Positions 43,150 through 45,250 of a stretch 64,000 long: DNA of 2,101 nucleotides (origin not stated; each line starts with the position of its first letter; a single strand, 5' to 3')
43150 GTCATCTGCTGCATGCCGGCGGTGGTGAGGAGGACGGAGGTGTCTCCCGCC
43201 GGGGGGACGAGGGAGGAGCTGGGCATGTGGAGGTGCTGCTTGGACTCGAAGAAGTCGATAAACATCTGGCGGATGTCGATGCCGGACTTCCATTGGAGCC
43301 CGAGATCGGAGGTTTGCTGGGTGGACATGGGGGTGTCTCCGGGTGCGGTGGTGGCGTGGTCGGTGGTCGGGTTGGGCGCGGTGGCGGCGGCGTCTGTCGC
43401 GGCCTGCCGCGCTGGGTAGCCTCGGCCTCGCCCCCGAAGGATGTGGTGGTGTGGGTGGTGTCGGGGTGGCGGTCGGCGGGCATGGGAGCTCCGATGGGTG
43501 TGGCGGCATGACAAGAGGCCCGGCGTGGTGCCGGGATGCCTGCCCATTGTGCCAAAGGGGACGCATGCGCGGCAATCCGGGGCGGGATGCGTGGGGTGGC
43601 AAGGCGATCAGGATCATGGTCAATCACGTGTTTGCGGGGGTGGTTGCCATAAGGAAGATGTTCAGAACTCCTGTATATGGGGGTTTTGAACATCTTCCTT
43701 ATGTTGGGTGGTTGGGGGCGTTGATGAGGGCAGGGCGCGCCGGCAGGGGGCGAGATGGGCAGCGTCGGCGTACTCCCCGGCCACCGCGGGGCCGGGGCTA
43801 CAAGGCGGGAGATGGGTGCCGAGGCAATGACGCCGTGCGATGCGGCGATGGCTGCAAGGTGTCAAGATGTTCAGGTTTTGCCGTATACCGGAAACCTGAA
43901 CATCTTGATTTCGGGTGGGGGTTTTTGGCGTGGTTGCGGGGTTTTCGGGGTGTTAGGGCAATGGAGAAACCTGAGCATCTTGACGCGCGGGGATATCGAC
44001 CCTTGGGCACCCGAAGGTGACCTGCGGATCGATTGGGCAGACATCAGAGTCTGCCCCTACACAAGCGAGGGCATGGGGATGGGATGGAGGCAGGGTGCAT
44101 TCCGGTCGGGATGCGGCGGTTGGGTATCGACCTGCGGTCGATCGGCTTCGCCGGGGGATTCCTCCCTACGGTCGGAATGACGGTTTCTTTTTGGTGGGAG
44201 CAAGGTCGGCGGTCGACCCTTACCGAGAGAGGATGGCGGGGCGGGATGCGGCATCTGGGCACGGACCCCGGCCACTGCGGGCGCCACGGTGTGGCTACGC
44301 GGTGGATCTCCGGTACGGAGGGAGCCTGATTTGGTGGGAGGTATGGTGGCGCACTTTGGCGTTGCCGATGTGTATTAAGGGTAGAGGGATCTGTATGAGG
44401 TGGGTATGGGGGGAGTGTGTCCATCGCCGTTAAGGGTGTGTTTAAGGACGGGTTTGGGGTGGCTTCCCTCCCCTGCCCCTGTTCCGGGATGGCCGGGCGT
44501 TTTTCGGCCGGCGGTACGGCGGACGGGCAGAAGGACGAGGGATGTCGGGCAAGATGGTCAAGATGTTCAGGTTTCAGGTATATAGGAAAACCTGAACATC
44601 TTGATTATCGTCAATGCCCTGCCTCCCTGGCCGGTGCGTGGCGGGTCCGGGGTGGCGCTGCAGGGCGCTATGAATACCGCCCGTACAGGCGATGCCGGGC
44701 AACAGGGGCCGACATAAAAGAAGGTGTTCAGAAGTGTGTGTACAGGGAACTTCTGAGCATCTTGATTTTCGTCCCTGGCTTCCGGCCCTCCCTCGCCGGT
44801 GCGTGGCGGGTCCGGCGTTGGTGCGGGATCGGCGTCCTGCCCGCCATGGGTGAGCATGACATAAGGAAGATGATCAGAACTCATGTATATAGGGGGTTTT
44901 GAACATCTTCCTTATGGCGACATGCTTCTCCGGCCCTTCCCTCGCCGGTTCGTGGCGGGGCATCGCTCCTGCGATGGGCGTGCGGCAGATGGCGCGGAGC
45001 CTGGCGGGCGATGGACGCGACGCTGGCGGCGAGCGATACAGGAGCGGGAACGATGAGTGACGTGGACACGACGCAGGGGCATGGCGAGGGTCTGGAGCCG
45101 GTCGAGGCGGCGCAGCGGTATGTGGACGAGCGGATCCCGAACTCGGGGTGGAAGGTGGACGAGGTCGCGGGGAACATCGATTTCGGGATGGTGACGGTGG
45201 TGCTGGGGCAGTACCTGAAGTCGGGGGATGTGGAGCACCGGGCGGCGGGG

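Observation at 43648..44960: Gene-free, G-skewed 1.3-kb tract with six copies of a ~50-bp palindromic repeat family plus a conserved downstream box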

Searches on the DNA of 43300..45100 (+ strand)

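Call 5: search_rna_families(source=window, start=43300, end=45100, threshold=evalue, max_evalue=10, show_alignments=3)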
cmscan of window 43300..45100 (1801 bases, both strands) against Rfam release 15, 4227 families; matches with E-value up to 10: 12.
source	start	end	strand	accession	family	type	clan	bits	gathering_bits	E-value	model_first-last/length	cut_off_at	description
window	44859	44899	+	RF02419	Spd-sr37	Gene; sRNA;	-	21.7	45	0.84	1-67/67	no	Streptococcus sRNA Spd-sr37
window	43651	43702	+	RF03567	MIR8024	Gene; miRNA;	-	21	57.3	0.6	1-86/86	no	MIR8024 microRNA precursor family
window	43646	43706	+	RF03535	TEG147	Cis-reg;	-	20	56.1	1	1-60/60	no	Staphylococcus aureus small RNA TEG147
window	44546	44620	+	RF02019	mir-1265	Gene; miRNA;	-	19.7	79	0.89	1-82/82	no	mir-1265 microRNA precursor family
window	44553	44609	+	RF04185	MIR2118_2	Gene; miRNA;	-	18.6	120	2.1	1-106/106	no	MIR2118_2 microRNA precursor family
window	44557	44605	-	RF03879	mir-2831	Gene; miRNA;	-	18.4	90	2.5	1-75/75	no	mir-2831 microRNA precursor family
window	43647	43686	+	RF02419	Spd-sr37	Gene; sRNA;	-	18.4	45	4.5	1-67/67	no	Streptococcus sRNA Spd-sr37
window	44860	44916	+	RF04104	MIR918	Gene; miRNA;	-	17.3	268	3.8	1-265/265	no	MIR918 microRNA precursor family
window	43810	43912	+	RF02569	IhtA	Gene; sRNA;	-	16.4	76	5.9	1-107/107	no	IhtA sRNA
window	43736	43754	-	RF03847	mir-1538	Gene; miRNA;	-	16.2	78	8.5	22-40/58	no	mir-1538 microRNA precursor family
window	44548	44614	+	RF01937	mir-2780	Gene; miRNA;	-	15.6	95.5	5.4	8-83/88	no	mir-2780 microRNA precursor family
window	44076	44145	+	RF02040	HOTTIP_1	Gene; lncRNA;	-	13.5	50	8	1-57/57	no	HOXA transcript at the distal tip, conserved region 1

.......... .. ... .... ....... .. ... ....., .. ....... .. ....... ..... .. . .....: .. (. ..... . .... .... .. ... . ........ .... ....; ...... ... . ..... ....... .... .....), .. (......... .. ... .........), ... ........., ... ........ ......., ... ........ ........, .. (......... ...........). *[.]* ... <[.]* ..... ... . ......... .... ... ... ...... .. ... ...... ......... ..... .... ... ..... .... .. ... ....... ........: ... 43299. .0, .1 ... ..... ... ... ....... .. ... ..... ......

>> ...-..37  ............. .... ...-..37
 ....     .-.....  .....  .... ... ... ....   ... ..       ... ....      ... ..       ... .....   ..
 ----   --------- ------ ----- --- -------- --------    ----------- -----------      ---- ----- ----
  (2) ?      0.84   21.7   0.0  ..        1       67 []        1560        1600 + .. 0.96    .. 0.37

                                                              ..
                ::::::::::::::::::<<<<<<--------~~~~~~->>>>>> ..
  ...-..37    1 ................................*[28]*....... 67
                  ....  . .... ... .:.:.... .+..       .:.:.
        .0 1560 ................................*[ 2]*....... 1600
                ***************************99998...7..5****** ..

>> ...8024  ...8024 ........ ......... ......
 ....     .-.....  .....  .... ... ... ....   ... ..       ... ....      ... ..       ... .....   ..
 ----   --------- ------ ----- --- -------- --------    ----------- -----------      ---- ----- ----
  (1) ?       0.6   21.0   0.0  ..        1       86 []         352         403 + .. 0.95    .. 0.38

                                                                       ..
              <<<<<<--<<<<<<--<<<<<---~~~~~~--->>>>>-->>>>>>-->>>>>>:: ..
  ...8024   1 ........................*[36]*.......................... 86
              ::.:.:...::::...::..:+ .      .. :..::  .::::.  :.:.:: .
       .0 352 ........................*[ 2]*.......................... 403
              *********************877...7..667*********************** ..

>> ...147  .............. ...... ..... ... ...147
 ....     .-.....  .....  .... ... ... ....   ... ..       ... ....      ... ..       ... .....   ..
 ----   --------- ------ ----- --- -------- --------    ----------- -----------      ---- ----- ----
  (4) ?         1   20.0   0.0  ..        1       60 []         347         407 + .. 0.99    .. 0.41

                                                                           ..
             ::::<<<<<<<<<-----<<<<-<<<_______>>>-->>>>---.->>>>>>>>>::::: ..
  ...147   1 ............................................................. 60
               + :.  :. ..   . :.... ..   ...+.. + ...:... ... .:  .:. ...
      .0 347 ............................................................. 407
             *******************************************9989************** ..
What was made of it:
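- On Rfam RNA families (including T-box and Chloroflexi-1): In 43300-45100 there are only chance-level hits with E>=0.6 (call 5).
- Closest known: Chloroflexi-1 RNA motif and sibling sRNA arrays. Different: There is no Rfam match at E<=10 (call 5).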

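Call 75: build_rna_model(alignment_id=A2, structure=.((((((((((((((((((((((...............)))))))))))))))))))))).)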
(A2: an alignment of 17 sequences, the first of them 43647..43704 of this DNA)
Model R1 built from alignment A2 (17 sequences, 61 columns); structure: as given.
model positions 59; base pairs 22; branch points 0; effective number of sequences 14.27; information 0.946 bits per position. Calibrated on 0.2 Mb of random sequence (short: E-values are rough).
structure used (alignment columns):
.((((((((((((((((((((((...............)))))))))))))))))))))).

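Call 76: search_with_rna_model(model_id=R1, sources=[window, L012, L062, L063, L065, L066, L067, L068, L069, L070, L071, L072, L073, L074, L075, L076, L077], max_evalue=1)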
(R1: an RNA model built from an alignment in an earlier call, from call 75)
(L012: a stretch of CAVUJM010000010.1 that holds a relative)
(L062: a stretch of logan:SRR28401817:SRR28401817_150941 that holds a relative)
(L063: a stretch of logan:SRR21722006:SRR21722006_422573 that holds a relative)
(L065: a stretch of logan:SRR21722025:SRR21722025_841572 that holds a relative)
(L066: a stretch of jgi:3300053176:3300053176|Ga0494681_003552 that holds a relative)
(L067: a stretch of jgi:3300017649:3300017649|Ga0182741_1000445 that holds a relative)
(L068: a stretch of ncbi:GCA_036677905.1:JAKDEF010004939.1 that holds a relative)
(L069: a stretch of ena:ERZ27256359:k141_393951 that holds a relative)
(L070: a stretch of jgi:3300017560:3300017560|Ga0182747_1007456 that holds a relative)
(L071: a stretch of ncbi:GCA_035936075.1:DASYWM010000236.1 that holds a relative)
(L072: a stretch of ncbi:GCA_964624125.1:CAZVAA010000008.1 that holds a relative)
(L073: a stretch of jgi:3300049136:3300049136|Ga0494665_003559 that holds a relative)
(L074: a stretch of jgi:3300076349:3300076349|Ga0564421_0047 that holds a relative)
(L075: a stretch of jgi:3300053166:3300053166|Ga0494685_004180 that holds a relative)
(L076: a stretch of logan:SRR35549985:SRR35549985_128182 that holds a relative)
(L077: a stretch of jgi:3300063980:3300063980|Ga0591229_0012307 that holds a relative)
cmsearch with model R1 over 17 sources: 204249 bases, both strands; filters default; matches with E-value up to 1: 64.
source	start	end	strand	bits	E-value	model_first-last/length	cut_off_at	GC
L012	7172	7230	-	76.3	2e-17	1-59/59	no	0.41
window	43647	43704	+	74.8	5.1e-17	1-59/59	no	0.4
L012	5950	6008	-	71.6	3.6e-16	1-59/59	no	0.41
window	44859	44917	+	71.2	4.5e-16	1-59/59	no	0.37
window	43856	43914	+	69.5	1.3e-15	1-59/59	no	0.44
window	44552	44610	+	69.3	1.4e-15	1-59/59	no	0.37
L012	6265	6323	-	69.3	1.4e-15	1-59/59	no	0.37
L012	6959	7017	-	68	3.3e-15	1-59/59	no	0.46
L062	391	449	+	66.8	7e-15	1-59/59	no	0.37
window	43647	43704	-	66.1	1.1e-14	1-59/59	no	0.4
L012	7172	7230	+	65.5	1.6e-14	1-59/59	no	0.41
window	44859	44917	-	63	6.9e-14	1-59/59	no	0.37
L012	5950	6008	+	62.6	9e-14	1-59/59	no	0.41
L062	533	591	+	62.1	1.2e-13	1-59/59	no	0.37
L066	6985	7043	-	60.3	3.7e-13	1-59/59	no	0.37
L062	533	591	-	60.3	3.8e-13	1-59/59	no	0.37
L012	6265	6323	+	58.6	1e-12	1-59/59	no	0.37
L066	7373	7431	-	57.7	1.8e-12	1-59/59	no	0.54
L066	7472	7528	-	56.7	3.4e-12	1-59/59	no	0.42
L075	2941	2997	+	56.7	3.4e-12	1-59/59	no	0.42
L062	391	449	-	55.1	9e-12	1-59/59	no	0.37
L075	3038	3095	+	55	9.4e-12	1-59/59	no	0.55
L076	89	146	+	55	9.4e-12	1-59/59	no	0.55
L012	6098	6157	-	54.6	1.3e-11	1-59/59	no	0.42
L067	7328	7386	-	53.5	2.4e-11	1-59/59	no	0.42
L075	3422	3480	+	53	3.3e-11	1-59/59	no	0.41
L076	473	531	+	53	3.3e-11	1-59/59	no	0.41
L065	369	426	+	52.7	3.9e-11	1-59/59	no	0.43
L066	6985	7043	+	45.4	3.5e-09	1-59/59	no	0.37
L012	6965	7011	+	44.2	7.2e-09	7-53/59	no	0.45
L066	7472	7528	+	44.2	7.5e-09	1-59/59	no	0.42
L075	2941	2997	-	44.2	7.5e-09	1-59/59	no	0.42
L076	1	48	+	43.8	9.2e-09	10-59/59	5'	0.38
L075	3422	3480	-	42.6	2e-08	1-59/59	no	0.41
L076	473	531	-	42.6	2e-08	1-59/59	no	0.41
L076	1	48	-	41.1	4.9e-08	1-50/59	3'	0.38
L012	6098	6157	+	40.8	5.8e-08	1-59/59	no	0.42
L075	3044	3089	-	38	3.3e-07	7-53/59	no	0.52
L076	95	140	-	38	3.3e-07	7-53/59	no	0.52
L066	7373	7428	+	37.9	3.4e-07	1-59/59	no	0.57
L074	5779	5834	-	37.3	5e-07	1-59/59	no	0.41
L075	3334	3393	-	35.9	1.2e-06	1-59/59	no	0.48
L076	385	444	-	35.9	1.2e-06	1-59/59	no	0.48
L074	5890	5948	-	35.7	1.4e-06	1-59/59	no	0.42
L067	7334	7380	+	35.3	1.7e-06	7-53/59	no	0.49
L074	5056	5113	+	32.7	8.3e-06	1-59/59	no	0.45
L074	5779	5834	+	32.4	1e-05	1-59/59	no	0.41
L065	369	426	-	31.8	1.5e-05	1-59/59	no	0.43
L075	3334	3393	+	31.7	1.5e-05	1-59/59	no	0.48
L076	385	444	+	31.7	1.5e-05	1-59/59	no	0.48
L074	5890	5948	+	29.9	4.9e-05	1-59/59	no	0.42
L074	5447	5489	-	24.7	0.0012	7-53/59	no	0.4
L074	5441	5495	+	24.1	0.0016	1-59/59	no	0.45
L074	5057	5113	-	23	0.0033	1-59/59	no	0.46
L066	7072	7130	+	19.4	0.031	1-59/59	no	0.53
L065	231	279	+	17.8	0.079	1-59/59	no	0.45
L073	688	747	-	17.3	0.11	1-59/59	no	0.52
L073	688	747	+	16.8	0.15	1-59/59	no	0.52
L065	231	279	-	15.9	0.26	1-59/59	no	0.45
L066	7072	7130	-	14.9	0.47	1-59/59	no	0.53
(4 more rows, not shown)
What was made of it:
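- Every covariance-model hit with E<=1 in 204 kb of window plus related loci lies between alaS and the small ORF (call 76).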

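Call 84: search_dna_similar(query=window:43640-45060:+, collection=plasmids, mode=distant, max_rows=10)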
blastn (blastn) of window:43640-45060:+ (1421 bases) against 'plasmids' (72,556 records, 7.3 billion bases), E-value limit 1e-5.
No match.

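Call 85: search_dna_similar(query=window:43640-45060:+, collection=phages, mode=distant, max_rows=10)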
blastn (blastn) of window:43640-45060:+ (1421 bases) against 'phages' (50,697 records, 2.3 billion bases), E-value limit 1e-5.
No match.

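Call 100: search_with_rna_model(model_id=R1, source=window, filters=off, max_evalue=10)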
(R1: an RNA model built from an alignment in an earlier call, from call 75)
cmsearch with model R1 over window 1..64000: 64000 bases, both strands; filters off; matches with E-value up to 10: 17.
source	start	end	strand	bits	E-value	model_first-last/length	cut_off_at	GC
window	43647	43704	+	74.8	1.6e-17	1-59/59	no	0.4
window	44859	44917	+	71.2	1.4e-16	1-59/59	no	0.37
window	43856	43914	+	69.5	4.1e-16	1-59/59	no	0.44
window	44552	44610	+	69.3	4.5e-16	1-59/59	no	0.37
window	43647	43704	-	66.1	3.4e-15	1-59/59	no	0.4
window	44859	44917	-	63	2.2e-14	1-59/59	no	0.37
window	44713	44771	+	58.7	3.1e-13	1-59/59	no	0.41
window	44552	44610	-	58.6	3.2e-13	1-59/59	no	0.37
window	43862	43908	-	48.5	1.6e-10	7-53/59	no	0.43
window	44713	44771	-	36.4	2.8e-07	1-59/59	no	0.41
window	26242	26295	+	13.3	0.39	1-59/59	no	0.72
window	37629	37651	+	13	0.47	1-59/59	no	0.61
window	61646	61702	-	10.5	2.3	1-59/59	no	0.56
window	54080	54118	+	10.4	2.3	1-59/59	no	0.62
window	26251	26286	-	10.2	2.6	11-49/59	no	0.72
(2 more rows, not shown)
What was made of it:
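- Checked: The next best hit scores 13 bits (call 100).
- With filters off, nothing else in the window exceeds 13 bits (call 100).
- Tried and rejected: The strict pattern misses diverged copies, so I added covariance-model searches (calls 76, 100).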
